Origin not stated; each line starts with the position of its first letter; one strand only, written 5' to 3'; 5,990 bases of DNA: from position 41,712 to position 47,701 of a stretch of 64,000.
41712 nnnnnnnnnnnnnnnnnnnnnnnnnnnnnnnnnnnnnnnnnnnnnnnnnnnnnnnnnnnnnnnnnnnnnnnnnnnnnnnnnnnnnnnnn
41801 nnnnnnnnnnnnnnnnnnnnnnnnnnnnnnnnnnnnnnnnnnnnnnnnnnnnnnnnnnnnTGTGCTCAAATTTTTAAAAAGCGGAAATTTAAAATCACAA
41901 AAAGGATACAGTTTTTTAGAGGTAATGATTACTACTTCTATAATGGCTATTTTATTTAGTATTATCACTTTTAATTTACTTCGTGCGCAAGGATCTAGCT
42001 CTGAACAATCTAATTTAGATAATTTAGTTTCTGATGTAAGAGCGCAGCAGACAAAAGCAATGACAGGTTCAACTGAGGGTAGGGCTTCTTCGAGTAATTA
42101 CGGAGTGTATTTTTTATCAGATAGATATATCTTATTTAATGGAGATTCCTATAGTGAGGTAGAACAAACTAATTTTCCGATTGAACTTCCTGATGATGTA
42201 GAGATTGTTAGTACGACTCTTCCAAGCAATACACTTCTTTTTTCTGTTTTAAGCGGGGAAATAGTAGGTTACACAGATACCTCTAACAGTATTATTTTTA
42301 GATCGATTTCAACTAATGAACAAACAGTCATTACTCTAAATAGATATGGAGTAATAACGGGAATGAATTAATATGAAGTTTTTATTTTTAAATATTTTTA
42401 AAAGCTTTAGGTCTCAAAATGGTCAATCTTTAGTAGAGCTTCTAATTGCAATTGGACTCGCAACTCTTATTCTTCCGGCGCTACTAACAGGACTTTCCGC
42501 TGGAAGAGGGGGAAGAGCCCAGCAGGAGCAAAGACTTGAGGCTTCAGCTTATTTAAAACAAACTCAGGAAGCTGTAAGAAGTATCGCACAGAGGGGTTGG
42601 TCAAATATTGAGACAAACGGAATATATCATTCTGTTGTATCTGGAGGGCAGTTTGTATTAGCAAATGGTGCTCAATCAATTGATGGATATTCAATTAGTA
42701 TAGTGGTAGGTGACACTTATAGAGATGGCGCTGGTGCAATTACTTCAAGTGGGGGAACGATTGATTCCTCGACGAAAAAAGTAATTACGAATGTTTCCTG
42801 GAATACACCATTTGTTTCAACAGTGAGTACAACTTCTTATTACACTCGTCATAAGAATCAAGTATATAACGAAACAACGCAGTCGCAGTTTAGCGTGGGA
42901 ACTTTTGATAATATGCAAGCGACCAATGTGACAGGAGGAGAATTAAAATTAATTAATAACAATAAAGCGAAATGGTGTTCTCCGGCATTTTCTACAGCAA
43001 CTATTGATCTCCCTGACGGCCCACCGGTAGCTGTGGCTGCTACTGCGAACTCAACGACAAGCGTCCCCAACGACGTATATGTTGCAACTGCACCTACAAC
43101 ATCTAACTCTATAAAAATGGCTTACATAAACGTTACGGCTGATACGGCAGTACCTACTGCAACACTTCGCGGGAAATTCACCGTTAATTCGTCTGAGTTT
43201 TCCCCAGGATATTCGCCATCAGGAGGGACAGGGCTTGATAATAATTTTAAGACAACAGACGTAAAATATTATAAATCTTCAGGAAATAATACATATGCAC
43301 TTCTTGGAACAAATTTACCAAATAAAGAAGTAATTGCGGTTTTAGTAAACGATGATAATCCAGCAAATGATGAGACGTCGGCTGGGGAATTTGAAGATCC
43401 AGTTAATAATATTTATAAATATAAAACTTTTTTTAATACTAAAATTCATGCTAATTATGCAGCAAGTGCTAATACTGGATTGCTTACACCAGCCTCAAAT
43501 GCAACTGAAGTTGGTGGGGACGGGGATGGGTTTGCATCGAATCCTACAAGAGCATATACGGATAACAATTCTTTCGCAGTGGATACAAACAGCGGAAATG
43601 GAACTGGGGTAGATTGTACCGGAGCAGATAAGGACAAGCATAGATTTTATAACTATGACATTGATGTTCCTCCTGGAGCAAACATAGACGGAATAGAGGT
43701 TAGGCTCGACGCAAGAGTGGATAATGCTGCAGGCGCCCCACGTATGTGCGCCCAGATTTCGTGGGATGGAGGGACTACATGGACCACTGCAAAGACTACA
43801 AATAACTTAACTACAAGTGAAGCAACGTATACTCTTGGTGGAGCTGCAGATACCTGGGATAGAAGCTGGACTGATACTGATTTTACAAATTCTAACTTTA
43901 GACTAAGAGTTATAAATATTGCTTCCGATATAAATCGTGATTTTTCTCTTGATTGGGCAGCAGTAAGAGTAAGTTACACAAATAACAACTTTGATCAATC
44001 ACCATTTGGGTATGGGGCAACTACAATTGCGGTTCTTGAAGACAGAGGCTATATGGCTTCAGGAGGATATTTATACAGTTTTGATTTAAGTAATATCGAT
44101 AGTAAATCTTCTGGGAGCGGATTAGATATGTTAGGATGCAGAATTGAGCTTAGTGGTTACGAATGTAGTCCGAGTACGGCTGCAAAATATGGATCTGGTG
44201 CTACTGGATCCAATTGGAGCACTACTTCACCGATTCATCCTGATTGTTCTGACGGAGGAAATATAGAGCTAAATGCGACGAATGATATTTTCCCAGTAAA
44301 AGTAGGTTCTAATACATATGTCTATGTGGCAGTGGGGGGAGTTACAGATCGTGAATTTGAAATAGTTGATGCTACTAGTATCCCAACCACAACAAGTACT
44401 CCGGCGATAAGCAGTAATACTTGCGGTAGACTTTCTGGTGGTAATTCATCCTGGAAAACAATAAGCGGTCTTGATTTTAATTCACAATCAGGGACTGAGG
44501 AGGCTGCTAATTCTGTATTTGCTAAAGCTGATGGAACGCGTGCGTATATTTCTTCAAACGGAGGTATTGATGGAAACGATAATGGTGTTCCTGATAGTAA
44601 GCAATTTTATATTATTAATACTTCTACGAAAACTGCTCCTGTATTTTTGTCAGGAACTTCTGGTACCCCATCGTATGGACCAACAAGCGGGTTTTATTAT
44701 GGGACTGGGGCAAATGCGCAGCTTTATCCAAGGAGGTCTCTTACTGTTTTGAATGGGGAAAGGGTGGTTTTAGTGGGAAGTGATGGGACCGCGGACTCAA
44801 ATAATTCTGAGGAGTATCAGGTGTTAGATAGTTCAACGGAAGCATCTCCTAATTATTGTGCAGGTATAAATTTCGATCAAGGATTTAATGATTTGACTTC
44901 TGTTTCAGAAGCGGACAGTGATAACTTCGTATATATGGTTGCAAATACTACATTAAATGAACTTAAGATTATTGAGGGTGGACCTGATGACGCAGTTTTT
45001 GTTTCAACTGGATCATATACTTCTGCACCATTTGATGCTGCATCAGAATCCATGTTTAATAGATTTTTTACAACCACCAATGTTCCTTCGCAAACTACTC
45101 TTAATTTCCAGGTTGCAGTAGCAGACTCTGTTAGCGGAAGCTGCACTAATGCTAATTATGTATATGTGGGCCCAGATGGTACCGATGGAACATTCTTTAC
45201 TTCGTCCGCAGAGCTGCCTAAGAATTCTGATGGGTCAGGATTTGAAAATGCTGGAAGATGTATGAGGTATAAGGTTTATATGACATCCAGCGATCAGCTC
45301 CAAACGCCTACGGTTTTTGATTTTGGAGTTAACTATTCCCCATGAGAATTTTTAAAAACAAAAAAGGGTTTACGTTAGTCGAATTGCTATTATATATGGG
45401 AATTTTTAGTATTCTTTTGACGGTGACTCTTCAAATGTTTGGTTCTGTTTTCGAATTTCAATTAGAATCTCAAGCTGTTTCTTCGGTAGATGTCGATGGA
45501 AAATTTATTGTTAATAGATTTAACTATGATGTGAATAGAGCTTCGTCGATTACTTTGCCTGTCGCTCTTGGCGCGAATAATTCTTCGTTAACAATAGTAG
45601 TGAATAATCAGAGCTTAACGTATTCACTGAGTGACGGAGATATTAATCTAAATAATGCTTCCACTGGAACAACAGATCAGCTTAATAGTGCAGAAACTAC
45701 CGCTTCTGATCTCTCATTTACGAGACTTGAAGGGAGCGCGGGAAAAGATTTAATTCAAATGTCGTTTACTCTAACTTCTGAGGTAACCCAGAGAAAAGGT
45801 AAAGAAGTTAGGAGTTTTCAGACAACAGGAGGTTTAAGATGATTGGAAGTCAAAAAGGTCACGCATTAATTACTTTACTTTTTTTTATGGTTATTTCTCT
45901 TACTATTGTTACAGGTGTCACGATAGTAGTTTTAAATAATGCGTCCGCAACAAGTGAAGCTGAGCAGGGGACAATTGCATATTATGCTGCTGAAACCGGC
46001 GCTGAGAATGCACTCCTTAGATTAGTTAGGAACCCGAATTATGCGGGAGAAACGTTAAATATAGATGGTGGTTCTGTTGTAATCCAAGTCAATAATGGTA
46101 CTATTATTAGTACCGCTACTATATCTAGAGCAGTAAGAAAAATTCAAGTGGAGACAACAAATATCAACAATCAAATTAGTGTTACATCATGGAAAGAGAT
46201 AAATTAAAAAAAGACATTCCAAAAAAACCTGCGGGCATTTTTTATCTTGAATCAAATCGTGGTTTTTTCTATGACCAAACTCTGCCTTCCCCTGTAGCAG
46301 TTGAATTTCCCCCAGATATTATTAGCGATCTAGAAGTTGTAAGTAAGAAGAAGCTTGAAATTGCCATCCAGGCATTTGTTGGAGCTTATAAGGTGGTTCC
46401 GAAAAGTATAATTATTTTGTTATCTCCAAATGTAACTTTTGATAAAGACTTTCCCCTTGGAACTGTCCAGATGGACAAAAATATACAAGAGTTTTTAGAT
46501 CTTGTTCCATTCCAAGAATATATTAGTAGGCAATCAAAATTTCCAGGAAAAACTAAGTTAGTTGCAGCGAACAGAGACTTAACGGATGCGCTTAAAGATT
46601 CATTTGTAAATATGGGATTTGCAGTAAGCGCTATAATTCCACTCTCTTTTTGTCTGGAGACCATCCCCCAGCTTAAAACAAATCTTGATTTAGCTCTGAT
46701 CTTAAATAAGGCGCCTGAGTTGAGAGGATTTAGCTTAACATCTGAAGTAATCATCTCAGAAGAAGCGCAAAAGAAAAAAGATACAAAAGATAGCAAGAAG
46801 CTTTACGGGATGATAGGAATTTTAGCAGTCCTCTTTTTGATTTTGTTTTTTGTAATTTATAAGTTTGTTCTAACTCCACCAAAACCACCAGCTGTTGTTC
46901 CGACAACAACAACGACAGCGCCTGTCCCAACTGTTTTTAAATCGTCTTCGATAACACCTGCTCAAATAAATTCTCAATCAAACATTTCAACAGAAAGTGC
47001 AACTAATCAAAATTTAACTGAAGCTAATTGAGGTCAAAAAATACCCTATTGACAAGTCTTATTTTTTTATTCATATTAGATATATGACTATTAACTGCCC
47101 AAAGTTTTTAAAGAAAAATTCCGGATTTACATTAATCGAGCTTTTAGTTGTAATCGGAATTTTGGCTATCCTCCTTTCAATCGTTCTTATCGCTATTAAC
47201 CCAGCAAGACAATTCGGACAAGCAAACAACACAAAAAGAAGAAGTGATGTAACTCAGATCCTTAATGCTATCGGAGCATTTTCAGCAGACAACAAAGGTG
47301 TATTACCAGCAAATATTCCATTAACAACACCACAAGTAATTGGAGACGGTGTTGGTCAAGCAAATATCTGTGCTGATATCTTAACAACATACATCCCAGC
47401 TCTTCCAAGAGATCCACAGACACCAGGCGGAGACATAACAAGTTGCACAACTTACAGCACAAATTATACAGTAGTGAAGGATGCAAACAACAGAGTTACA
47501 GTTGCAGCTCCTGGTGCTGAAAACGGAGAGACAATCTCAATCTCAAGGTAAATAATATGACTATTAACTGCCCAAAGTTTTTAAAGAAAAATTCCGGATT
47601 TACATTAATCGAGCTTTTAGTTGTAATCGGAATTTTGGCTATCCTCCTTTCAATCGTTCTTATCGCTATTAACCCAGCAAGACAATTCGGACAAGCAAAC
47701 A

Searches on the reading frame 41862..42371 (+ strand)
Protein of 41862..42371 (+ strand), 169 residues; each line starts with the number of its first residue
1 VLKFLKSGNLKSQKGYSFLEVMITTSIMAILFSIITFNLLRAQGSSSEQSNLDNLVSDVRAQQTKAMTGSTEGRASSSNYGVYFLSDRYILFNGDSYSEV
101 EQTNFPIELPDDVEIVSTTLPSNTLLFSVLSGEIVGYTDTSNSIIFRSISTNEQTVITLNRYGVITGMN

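Call 22: search_protein_families(library=pfam, proteins=[window:41862-42371:+], max_evalue=0.01)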
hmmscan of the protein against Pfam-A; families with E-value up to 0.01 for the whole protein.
window:41862-42371:+ (169 aa): 1 family
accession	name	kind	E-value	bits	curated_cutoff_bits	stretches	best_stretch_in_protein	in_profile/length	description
PF07963.17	N_methyl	-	1.7e-05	24.6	21.2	1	11-35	2-26/27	Prokaryotic N-terminal methylation motif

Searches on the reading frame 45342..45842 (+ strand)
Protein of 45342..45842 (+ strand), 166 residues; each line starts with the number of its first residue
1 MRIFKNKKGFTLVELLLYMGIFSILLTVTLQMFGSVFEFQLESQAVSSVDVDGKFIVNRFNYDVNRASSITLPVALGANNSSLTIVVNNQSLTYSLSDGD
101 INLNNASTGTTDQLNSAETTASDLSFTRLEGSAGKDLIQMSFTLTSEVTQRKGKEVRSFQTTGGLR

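Call 22: search_protein_families(library=pfam, proteins=[window:45342-45842:+], max_evalue=0.01)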
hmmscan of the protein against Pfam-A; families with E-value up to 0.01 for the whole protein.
window:45342-45842:+ (166 aa): 1 family
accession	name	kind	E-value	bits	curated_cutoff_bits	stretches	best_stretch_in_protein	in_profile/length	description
PF07963.17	N_methyl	-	1e-07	31.6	21.2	1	5-29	2-26/27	Prokaryotic N-terminal methylation motif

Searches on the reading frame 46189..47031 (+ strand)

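Call 22: search_protein_families(library=pfam, proteins=[window:46189-47031:+], max_evalue=0.01)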
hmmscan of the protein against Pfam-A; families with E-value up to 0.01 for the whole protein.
window:46189-47031:+ (280 aa): 1 family
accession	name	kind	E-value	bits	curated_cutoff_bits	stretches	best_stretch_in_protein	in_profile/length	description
PF24778.1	Ig-CFAP74_3rd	-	0.0077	16.6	27.6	0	93-139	37-82/113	CFAP74 third Ig-like domain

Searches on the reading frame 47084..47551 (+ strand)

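Call 22: search_protein_families(library=pfam, proteins=[window:47084-47551:+], max_evalue=0.01)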
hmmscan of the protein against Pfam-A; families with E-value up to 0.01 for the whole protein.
window:47084-47551:+ (155 aa): 1 family
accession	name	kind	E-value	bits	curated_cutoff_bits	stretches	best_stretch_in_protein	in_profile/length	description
PF07963.17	N_methyl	-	5.7e-09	35.6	21.2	1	10-35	2-27/27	Prokaryotic N-terminal methylation motif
